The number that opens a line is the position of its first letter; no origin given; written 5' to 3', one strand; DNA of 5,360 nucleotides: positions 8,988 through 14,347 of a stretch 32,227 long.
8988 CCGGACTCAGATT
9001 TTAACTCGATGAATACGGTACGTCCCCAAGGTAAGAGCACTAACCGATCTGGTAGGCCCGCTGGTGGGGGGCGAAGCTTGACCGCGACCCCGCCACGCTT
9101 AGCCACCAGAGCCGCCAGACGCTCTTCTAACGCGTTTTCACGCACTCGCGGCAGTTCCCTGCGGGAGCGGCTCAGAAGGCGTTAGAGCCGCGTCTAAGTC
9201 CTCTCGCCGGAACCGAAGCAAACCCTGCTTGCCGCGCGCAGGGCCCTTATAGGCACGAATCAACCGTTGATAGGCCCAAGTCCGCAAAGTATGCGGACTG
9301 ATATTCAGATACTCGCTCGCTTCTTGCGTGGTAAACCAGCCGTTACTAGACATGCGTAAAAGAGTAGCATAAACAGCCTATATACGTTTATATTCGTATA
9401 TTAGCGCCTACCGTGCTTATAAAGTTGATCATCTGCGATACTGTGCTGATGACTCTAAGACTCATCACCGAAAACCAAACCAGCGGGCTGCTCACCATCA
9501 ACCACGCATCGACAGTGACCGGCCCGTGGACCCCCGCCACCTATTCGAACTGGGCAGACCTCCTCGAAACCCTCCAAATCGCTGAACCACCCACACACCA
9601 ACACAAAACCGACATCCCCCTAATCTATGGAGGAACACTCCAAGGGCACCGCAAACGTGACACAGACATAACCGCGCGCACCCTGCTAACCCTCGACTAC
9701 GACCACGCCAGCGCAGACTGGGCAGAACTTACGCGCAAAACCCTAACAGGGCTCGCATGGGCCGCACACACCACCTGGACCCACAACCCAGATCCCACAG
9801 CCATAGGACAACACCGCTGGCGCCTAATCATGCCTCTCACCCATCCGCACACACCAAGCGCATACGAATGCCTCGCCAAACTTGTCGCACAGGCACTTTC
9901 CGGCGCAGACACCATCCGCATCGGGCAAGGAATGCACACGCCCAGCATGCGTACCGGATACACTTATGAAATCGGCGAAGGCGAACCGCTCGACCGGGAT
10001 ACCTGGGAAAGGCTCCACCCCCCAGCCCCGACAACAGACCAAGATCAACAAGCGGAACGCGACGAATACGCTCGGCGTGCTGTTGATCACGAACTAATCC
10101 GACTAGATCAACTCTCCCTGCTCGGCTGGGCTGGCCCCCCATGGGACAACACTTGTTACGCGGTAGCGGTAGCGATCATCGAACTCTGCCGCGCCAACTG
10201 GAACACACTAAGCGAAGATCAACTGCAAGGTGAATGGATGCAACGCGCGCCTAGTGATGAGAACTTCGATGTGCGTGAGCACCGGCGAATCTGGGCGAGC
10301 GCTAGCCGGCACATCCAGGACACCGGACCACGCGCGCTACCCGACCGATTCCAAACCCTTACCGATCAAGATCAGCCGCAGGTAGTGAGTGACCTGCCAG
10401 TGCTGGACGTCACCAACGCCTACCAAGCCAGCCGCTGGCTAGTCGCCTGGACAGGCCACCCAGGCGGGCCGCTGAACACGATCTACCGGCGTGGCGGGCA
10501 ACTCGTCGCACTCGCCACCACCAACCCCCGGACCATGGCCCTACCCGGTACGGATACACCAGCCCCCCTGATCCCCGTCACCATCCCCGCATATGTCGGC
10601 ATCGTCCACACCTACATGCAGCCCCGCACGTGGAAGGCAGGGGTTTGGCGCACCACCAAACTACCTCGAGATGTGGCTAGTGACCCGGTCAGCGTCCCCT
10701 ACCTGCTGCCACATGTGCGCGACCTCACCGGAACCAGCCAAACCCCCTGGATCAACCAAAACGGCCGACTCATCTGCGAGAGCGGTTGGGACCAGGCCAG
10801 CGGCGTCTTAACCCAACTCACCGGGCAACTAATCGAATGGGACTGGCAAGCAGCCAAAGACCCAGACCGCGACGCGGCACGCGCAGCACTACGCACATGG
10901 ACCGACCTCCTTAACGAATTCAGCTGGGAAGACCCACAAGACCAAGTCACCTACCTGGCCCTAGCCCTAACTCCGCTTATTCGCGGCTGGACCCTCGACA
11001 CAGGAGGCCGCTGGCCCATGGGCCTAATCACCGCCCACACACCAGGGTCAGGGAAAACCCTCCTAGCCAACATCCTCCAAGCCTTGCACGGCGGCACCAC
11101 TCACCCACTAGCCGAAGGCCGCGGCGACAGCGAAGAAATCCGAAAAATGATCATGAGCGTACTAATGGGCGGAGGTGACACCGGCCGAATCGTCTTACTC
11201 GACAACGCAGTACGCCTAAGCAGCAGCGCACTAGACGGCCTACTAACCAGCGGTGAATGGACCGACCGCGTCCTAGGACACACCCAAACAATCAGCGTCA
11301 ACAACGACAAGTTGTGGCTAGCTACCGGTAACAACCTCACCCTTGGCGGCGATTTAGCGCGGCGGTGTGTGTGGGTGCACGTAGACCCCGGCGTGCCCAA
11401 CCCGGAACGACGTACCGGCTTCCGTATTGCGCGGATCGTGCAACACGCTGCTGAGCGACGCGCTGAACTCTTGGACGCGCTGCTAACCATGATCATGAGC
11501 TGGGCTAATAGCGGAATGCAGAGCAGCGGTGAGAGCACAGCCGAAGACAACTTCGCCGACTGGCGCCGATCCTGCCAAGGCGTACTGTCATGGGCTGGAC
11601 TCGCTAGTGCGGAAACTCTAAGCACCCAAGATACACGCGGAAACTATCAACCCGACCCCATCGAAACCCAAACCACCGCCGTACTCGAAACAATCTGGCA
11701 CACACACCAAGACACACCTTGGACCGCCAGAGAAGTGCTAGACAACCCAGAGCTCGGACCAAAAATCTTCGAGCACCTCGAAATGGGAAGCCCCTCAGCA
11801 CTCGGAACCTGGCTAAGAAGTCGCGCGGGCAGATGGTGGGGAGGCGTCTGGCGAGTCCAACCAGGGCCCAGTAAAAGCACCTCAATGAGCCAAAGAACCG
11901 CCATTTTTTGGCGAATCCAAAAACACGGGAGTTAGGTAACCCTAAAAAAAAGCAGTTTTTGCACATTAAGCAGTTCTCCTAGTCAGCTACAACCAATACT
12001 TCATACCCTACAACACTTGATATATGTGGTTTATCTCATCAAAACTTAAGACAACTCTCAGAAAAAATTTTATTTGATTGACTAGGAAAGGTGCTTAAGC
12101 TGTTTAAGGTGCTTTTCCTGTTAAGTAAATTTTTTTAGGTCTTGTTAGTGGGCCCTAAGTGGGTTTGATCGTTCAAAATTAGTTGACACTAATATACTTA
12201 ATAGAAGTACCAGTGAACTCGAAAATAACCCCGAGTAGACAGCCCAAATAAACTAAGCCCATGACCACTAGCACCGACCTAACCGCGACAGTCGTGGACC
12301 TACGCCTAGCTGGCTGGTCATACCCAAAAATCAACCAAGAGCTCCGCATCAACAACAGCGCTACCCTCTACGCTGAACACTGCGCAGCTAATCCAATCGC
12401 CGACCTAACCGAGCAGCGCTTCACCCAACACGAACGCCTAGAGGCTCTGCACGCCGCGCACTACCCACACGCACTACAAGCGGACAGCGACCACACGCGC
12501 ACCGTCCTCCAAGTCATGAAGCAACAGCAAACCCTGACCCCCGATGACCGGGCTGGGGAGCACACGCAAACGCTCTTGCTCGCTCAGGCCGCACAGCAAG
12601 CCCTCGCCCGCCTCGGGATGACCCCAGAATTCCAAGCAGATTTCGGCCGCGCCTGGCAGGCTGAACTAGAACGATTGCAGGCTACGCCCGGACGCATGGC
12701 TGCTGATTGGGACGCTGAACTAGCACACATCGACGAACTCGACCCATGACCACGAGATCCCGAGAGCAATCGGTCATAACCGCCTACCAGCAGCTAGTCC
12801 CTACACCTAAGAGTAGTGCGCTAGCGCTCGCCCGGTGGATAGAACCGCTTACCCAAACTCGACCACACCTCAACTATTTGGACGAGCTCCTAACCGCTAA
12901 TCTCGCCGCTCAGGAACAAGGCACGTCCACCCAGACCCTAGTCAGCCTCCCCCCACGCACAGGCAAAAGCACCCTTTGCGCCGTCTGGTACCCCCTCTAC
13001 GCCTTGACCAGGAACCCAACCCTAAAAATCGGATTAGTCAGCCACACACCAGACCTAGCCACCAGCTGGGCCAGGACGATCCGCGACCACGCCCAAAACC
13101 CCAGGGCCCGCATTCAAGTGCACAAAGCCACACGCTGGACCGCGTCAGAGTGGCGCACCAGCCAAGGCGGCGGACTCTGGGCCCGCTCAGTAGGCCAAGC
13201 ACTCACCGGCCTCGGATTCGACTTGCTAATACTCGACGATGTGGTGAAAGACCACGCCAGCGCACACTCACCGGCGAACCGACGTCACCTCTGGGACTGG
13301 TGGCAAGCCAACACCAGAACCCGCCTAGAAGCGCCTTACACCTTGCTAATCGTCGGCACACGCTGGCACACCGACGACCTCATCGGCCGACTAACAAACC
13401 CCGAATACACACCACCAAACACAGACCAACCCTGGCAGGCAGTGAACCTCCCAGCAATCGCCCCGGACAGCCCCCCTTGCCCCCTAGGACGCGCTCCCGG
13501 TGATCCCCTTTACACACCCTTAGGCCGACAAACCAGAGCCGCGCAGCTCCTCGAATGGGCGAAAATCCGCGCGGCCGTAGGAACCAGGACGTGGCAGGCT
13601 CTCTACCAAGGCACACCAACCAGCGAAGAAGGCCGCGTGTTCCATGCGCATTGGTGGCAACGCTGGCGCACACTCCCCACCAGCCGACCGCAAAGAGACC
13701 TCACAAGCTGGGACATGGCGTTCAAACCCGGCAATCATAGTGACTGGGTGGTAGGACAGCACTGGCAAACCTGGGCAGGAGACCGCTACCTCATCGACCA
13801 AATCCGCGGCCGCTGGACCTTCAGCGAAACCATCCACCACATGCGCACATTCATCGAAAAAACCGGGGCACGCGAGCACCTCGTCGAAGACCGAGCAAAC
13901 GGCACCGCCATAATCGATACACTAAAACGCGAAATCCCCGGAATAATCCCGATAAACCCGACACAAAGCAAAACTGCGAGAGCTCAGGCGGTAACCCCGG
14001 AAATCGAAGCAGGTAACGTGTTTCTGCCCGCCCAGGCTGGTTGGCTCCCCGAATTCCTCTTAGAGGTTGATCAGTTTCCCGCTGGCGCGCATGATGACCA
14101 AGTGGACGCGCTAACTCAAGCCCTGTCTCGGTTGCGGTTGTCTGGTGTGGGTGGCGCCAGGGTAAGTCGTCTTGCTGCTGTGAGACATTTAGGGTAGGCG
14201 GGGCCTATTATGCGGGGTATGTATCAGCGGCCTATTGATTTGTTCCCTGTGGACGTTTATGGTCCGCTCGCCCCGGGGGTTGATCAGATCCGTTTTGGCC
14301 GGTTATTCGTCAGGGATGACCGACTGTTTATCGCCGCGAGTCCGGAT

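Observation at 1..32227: Extreme over-representation of the palindrome TGATCA and the 8-mer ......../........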

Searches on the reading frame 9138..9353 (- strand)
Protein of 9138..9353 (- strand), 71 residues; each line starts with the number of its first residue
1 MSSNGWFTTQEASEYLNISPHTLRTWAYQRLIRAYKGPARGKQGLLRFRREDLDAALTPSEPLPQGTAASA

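Call 51: search_protein_families(library=pfam, max_evalue=0.01, proteins=[window:9138-9353:-])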
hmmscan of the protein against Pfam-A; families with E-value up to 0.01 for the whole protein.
window:9138-9353:- (71 aa): 3 families
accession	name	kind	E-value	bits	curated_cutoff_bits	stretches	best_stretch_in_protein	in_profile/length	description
PF12728.13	HTH_17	-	4.6e-13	49.7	27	1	6-57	1-47/51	Helix-turn-helix domain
PF00376.29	MerR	-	0.0002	21.6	28.2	1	8-36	1-29/38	MerR family regulatory protein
PF13411.12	MerR_1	-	0.0011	19.4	21.6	1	7-54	1-44/69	MerR HTH family regulatory protein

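Call 57: search_protein_families(library=ncbifam, proteins=[window:9138-9353:-], max_evalue=0.001)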
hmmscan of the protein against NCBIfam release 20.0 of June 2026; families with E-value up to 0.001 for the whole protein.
window:9138-9353:- (71 aa): 2 families
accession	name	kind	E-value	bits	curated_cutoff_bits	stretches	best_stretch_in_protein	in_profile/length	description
TIGR01764.1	excise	domain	6e-09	36.1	28.8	1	6-58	1-48/49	excisionase family DNA-binding protein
NF047737.1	antiphage_MADS1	equivalog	4.7e-07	29.9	80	1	6-55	3-47/49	methylation-associated defense system helix-turn-helix domain-containing protein MAD1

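Call 96: search_solved_structures(query=window:9138-9353:-, max_evalue=0.1)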
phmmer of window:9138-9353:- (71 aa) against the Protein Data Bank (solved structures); distinct sequences matched with E-value up to 0.1: 0.

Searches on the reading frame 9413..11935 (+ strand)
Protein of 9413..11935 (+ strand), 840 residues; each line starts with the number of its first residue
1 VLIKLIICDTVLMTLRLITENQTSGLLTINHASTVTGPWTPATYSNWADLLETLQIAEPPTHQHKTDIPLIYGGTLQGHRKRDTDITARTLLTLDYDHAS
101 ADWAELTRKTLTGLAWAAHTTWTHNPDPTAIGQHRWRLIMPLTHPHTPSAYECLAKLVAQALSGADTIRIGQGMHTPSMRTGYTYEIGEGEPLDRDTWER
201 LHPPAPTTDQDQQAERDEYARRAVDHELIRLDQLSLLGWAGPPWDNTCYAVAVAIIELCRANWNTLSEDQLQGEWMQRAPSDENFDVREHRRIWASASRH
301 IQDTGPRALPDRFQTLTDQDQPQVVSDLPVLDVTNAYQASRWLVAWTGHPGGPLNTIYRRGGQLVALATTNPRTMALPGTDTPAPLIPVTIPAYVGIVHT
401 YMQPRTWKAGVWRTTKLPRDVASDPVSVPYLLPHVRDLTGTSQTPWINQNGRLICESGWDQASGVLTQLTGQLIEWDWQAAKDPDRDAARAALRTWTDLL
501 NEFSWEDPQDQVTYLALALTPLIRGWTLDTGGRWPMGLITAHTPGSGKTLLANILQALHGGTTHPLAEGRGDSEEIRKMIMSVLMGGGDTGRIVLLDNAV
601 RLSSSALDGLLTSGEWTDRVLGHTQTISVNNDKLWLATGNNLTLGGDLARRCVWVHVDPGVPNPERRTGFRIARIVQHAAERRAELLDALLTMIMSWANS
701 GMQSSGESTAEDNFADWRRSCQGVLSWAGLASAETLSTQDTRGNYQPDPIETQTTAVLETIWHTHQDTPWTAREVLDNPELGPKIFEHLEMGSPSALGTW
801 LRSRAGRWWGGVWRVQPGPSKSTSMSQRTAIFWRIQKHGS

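Call 5: search_protein_families(library=pfam, proteins=[window:9413-11935:+])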
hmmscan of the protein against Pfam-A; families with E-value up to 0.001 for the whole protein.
window:9413-11935:+ (840 aa): 0 families

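Call 52: search_protein_families(library=phrogs, max_evalue=0.001, proteins=[window:9449-11935:+])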
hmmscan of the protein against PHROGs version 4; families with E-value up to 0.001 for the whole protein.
window:9449-11935:+ (828 aa): 5 families
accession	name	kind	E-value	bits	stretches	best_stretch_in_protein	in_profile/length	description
phrog_10537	-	unknown function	4.3e-37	128.5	1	403-718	804-1116/1229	-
phrog_19930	-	DNA, RNA and nucleotide metabolism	3.4e-32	112.6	1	432-803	488-844/865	DNA polymerase/primase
phrog_29234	-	unknown function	1.6e-28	100.2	1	423-756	462-778/887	-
phrog_256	-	DNA, RNA and nucleotide metabolism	2.7e-13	50.4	1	56-154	60-151/798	DNA helicase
phrog_9765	-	DNA, RNA and nucleotide metabolism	1.8e-07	30.5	1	61-170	80-188/939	DNA primase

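Call 57: search_protein_families(library=ncbifam, proteins=[window:9449-11935:+], max_evalue=0.001)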
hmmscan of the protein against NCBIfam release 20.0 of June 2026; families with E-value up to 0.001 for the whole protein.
window:9449-11935:+ (828 aa): 0 families

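Call 82: find_related_loci(query=window:9449-11935:+, collection=viral_contigs, flank=10000)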
Query window:9449-11935:+ (828 aa) in viral_contigs; peptide patterns used: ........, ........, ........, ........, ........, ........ (x = any residue, [..] = any of these).
14 stretches matched a pattern; 1 encode a relative of the query (tblastn E <= 1e-3); 1 distinct loci.
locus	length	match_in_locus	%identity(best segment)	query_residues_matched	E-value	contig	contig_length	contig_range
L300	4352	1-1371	68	371-826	0e+0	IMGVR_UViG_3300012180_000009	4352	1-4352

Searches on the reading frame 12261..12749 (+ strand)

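Call 51: search_protein_families(library=pfam, max_evalue=0.01, proteins=[window:12261-12749:+])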
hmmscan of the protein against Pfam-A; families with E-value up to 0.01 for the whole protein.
window:12261-12749:+ (162 aa): 0 families

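Call 52: search_protein_families(library=phrogs, max_evalue=0.001, proteins=[window:12261-12749:+])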
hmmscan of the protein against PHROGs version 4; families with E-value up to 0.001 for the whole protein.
window:12261-12749:+ (162 aa): 1 family
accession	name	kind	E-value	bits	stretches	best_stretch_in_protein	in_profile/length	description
phrog_645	-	DNA, RNA and nucleotide metabolism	5.2e-11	44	1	9-92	28-117/196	Rnase E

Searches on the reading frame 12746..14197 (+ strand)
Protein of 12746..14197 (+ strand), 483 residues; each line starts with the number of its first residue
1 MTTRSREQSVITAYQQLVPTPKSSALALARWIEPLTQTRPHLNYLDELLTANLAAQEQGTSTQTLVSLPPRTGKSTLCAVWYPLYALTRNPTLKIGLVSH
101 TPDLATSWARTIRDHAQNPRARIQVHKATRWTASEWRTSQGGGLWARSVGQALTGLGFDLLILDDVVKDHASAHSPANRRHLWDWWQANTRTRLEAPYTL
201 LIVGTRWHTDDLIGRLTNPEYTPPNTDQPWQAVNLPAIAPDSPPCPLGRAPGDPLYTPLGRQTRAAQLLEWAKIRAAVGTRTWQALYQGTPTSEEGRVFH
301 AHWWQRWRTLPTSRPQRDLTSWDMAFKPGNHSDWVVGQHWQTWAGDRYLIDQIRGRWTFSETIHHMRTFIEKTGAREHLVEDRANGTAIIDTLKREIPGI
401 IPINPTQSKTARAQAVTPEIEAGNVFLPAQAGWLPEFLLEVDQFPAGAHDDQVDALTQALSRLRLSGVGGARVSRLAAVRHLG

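Call 5: search_protein_families(library=pfam, proteins=[window:12746-14197:+])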
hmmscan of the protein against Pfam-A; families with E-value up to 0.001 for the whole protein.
window:12746-14197:+ (483 aa): 2 families
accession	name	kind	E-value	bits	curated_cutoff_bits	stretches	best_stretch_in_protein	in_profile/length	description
PF17289.8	Terminase_6C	-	1.3e-14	54.9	22.6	1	321-462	2-154/155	Terminase RNaseH-like domain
PF03237.21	Terminase_6N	-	2.2e-09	37.7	22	1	67-305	3-214/215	Terminase large subunit, T4likevirus-type, N-terminal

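Call 7: search_dna_similar(query=window:12746-14197:+, collection=phages, mode=protein, max_rows=15)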
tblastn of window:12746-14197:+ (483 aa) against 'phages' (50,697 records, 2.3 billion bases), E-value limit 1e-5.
Records with a match: 1826; places in all: 1857; records where one place covers at least 80% of the query: 792.
Best place of each record, by identity: <60% 1826.
By first word of the organism name: Mycobacterium 496; Microbacterium 273; Gordonia 185; Escherichia 128; Klebsiella 56; Acinetobacter 51; Bacteriophage 44; Brucella 41; Caulobacter 39; Xanthomonas 39; and 94 more.
By host as written in the record: Mycobacterium smegmatis mc2 155 348; Gordonia terrae 3612 145; Microbacterium foliorum NRRL B-24224 SEA 111; Microbacterium foliorum NRRL B-24224 104; - 85; Mycobacterium smegmatis mc#155 83; Escherichia coli DSM 12242 43; Escherichia coli 32; and 352 more.
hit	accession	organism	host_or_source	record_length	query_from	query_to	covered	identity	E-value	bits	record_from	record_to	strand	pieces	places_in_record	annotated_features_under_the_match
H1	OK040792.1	Microbacterium phage Kozie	Microbacterium paraoxydans NWU1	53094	9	467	95%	44.6%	2e-116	382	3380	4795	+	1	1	5: terminase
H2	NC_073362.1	Microbacterium phage Kozie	Microbacterium paraoxydans NWU1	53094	9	467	95%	44.6%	2e-116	382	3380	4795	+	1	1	5: terminase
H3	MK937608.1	Microbacterium phage Cressida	Microbacterium foliorum NRRL B-24224 SEA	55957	23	468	92%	45.7%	1e-114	377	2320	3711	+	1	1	4: terminase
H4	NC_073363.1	Microbacterium phage Cressida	Microbacterium foliorum NRRL B-24224 SEA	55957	23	468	92%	45.7%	1e-114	377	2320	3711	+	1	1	4: terminase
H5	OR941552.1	Microbacterium phage MO526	Microbacterium oxydans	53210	23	467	92%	45.2%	3e-114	376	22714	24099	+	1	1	terminase-like family protein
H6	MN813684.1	Microbacterium phage Terij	Microbacterium paraoxydans NWU1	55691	23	468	92%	45.1%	4e-114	375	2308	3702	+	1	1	4: terminase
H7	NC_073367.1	Microbacterium phage Terij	Microbacterium paraoxydans NWU1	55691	23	468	92%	45.1%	4e-114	375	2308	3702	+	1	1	4: terminase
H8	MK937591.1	Microbacterium phage Cinna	Microbacterium foliorum NRRL B-24224 SEA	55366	23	467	92%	45.1%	3e-113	372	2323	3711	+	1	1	4: terminase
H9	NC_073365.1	Microbacterium phage Cinna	Microbacterium foliorum NRRL B-24224 SEA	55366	23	467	92%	45.1%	3e-113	372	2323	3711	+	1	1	4: terminase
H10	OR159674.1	Microbacterium phage Nicole72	Microbacterium paraoxydans NWU1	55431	20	469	93%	44.5%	5e-108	358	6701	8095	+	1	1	11: terminase large subunit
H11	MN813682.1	Microbacterium phage Matzah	Microbacterium paraoxydans NWU1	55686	23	467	92%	44.9%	1e-112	371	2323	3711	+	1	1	4: terminase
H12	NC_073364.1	Microbacterium phage Matzah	Microbacterium paraoxydans NWU1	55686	23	467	92%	44.9%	1e-112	371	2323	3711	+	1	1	4: terminase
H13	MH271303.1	Microbacterium phage MementoMori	Microbacterium paraoxydans NWU1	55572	32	467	90%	45.6%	1e-113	374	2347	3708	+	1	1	4: terminase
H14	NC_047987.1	Microbacterium phage MementoMori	Microbacterium paraoxydans NWU1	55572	32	467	90%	45.6%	1e-113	374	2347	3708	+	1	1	4: terminase large subunit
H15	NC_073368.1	Microbacterium phage Megan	Microbacterium paraoxydans NWU1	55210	20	469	93%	43.9%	6e-108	357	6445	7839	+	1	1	10: terminase large subunit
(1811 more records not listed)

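Call 8: find_related_loci(query=window:12746-14197:+, collection=genome_contigs, flank=10000)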
Query window:12746-14197:+ (483 aa) in genome_contigs; peptide patterns used: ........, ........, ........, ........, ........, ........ (x = any residue, [..] = any of these).
600 stretches matched a pattern (row limit reached: there are more); 330 encode a relative of the query (tblastn E <= 1e-3); the best 80 are kept; 80 distinct loci.
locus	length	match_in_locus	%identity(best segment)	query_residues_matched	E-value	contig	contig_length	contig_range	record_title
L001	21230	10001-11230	41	47-459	3e-92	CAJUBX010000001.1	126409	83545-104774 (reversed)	MAG TPA_asm: uncultured Oscillibacter sp. isolate MGBC129315 genome assembly, contig: MGBC129315.1, whole genome shotgun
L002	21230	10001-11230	41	47-459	5e-92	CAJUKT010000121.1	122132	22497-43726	MAG TPA_asm: uncultured Oscillospiraceae bacterium isolate MGBC159253 genome assembly, contig: MGBC159253.121, whole gen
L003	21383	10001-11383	39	22-483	5e-90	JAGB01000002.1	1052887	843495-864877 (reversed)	Caldicoprobacter oshimai DSM 21659 K363DRAFT_scaffold00002.2_C, whole genome shotgun sequence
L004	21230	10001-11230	40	47-459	6e-88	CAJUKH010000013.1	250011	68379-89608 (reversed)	MAG TPA_asm: uncultured Oscillospiraceae bacterium isolate MGBC161418 genome assembly, contig: MGBC161418.13, whole geno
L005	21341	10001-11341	38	41-479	9e-88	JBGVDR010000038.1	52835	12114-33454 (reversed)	MAG: Faecousia sp. isolate fecal_MAG_432 fecal_MAG_432_contig_0038, whole genome shotgun sequence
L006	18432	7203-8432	40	47-463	1e-87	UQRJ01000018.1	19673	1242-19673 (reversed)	uncultured Sporolactobacillus sp. isolate UMGS561 genome assembly, contig: NODE_200_length_19673_cov_8.132888, whole gen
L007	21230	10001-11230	38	47-459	2e-87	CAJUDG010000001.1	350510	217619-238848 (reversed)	MAG TPA_asm: uncultured Eubacteriales bacterium isolate MGBC129708 genome assembly, contig: MGBC129708.1, whole genome s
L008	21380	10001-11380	39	19-469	3e-87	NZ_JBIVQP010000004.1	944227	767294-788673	Streptomyces sp. NPDC092369 NPDC092369_168_H10.ctg-0004, whole genome shotgun sequence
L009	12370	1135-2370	40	47-463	7e-87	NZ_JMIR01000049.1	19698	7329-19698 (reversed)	Tumebacillus flagellatus strain GST4 Contig049, whole genome shotgun sequence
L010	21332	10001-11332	40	28-466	7e-86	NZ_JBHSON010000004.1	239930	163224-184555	Actinomadura rugatobispora strain JCM 3366 idba_K_17_124_22_4, whole genome shotgun sequence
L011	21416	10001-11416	39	19-477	3e-85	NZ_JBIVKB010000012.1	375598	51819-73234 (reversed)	Streptomyces sp. NPDC088794 NPDC088794_161_D6.ctg-0012, whole genome shotgun sequence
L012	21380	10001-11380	39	19-469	9e-85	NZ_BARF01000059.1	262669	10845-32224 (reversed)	Streptomyces prunicolor NBRC 13075, whole genome shotgun sequence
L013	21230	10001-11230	38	47-463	2e-84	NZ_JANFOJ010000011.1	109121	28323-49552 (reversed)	Sporolactobacillus sp. STSJ-5 11, whole genome shotgun sequence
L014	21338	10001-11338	39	20-459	4e-84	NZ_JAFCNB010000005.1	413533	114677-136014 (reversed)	Microbispora oryzae strain RL4-1S NODE_5_length_413533_cov_36.691628, whole genome shotgun sequence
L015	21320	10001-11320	37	47-480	5e-82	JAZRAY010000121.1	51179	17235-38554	MAG: Succinivibrio sp. isolate T1900045133_TC20190127.MAGScoT_cleanbin_000018 SGB_4890_k141_1928441, whole genome shotgu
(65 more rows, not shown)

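Call 10: find_related_loci(query=window:12746-14197:+, collection=viral_contigs, flank=10000)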
Query window:12746-14197:+ (483 aa) in viral_contigs; peptide patterns used: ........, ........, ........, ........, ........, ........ (x = any residue, [..] = any of these).
600 stretches matched a pattern (row limit reached: there are more); 590 encode a relative of the query (tblastn E <= 1e-3); the best 80 are kept; 80 distinct loci.
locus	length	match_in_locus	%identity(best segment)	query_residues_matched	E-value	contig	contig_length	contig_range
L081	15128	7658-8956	49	39-467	9e-125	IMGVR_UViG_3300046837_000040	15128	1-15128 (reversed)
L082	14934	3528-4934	46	23-476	1e-123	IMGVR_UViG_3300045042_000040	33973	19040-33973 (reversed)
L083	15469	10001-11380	46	23-469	1e-123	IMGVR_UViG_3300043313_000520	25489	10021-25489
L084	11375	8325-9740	45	20-476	7e-123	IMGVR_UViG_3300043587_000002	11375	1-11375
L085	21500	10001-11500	44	13-483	3e-121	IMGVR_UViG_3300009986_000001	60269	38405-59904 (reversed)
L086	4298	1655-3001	48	39-467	8e-121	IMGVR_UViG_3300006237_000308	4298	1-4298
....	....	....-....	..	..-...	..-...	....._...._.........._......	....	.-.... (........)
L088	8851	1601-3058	39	20-476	5e-103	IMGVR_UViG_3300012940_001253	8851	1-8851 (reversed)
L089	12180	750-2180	47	11-468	7e-131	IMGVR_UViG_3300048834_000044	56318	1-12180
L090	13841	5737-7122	42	26-464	3e-98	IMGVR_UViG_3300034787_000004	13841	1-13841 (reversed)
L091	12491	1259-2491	43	47-467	4e-95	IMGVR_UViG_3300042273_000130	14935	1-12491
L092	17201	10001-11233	42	47-467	2e-94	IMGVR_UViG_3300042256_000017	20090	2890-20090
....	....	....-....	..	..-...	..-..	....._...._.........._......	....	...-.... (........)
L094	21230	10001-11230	40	47-459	1e-93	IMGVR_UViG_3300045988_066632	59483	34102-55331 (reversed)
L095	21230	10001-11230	40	47-459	2e-93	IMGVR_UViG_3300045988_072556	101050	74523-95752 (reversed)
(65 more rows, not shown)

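Call 14: find_encoding_contigs(protein=window:12746-14197:+, flank=10000)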
Protein window:12746-14197:+ (483 aa): 2 contigs read that carry it; 2 places shown.
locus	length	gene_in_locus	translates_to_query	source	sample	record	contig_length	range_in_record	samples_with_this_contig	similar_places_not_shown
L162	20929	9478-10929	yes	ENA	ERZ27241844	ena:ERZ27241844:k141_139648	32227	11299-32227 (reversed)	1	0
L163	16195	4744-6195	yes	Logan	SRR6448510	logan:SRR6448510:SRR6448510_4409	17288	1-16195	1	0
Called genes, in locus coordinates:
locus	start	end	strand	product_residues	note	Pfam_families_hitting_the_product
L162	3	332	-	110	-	?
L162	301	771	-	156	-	-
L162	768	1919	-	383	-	PF10926:DUF2800, PF12705:PDDEXK_1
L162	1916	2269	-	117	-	-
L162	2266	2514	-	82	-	-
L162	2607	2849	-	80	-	-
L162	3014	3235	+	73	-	-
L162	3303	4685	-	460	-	PF00176:SNF2-rel_dom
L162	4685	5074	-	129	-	-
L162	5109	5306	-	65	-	-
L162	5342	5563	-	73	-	-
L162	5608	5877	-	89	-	PF08774:VRR_NUC (weak)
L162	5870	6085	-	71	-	PF12728:HTH_17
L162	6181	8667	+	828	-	-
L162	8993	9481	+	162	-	-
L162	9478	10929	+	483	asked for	PF03237:Terminase_6N, PF17289:Terminase_6C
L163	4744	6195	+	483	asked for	PF03237:Terminase_6N, PF17289:Terminase_6C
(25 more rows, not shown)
